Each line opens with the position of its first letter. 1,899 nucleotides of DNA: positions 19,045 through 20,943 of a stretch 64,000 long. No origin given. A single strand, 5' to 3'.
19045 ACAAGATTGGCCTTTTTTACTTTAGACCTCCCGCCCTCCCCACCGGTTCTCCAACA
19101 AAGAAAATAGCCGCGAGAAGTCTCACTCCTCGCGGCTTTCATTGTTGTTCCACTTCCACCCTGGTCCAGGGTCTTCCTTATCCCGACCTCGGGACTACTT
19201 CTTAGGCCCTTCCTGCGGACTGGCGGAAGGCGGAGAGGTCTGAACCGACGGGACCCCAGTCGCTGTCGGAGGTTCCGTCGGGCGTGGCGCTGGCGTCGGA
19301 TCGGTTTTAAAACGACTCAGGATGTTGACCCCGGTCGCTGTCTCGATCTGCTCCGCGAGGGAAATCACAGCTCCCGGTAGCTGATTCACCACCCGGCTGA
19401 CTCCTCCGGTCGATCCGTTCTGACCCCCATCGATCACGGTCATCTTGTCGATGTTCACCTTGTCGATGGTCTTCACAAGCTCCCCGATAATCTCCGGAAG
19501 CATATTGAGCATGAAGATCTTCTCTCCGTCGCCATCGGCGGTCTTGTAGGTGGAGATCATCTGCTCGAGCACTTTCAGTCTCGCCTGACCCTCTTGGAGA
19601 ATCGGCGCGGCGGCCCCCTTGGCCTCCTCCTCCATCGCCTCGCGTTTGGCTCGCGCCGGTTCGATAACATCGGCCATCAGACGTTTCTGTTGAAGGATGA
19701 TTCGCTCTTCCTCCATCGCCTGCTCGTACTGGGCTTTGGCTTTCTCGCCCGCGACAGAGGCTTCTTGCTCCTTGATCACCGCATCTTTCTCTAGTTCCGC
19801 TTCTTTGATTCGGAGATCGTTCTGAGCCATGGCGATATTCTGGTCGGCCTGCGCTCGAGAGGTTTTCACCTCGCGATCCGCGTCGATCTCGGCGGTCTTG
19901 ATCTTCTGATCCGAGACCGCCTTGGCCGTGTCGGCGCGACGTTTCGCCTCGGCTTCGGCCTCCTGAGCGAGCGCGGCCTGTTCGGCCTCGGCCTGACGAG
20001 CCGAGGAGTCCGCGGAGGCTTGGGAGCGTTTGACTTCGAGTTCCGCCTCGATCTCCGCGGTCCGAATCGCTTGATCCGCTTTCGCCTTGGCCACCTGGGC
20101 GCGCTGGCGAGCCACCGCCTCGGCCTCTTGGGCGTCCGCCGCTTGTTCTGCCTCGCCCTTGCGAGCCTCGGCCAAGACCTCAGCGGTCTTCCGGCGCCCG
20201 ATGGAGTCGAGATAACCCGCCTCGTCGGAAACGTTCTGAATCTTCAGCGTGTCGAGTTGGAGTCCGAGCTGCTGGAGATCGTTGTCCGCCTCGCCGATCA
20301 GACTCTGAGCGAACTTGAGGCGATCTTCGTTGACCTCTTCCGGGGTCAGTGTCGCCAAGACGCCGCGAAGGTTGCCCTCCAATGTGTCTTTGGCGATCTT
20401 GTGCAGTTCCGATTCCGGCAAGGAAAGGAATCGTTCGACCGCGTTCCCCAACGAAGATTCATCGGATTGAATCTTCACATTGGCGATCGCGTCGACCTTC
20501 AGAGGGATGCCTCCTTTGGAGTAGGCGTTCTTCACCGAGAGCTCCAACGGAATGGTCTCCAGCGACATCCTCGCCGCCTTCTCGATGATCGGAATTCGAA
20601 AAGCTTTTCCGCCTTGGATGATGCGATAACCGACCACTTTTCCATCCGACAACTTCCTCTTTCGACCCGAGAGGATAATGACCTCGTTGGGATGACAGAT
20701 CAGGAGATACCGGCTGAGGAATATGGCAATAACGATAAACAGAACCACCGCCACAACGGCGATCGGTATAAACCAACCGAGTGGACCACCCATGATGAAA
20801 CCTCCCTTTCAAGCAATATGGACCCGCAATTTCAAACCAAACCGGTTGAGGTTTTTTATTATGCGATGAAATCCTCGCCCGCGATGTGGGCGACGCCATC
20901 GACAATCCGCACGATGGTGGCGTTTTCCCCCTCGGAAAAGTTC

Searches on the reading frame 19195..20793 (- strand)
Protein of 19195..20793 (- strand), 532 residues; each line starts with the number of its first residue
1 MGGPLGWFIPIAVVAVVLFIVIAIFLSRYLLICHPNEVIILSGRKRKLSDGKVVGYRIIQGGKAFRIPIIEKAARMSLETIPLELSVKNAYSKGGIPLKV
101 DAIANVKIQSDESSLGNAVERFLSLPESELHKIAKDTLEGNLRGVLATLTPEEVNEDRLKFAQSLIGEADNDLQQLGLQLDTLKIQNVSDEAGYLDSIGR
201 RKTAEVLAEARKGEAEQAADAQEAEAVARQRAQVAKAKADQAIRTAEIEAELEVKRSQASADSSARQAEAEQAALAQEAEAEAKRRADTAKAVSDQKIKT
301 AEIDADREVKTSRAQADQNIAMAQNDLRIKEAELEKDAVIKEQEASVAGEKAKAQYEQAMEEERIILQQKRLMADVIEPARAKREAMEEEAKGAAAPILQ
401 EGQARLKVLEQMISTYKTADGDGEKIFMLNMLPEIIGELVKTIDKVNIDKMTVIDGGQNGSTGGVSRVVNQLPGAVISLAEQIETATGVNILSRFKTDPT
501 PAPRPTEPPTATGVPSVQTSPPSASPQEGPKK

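Call 59: search_protein_families(library=pfam, proteins=[window:19195-20793:-], max_evalue=0.00001)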
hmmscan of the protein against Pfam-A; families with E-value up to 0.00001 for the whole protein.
window:19195-20793:- (532 aa): 1 family
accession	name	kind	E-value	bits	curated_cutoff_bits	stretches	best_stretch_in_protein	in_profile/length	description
PF01145.31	Band_7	-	3.9e-22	79.6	23.6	1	34-218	4-175/176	SPFH domain / Band 7 family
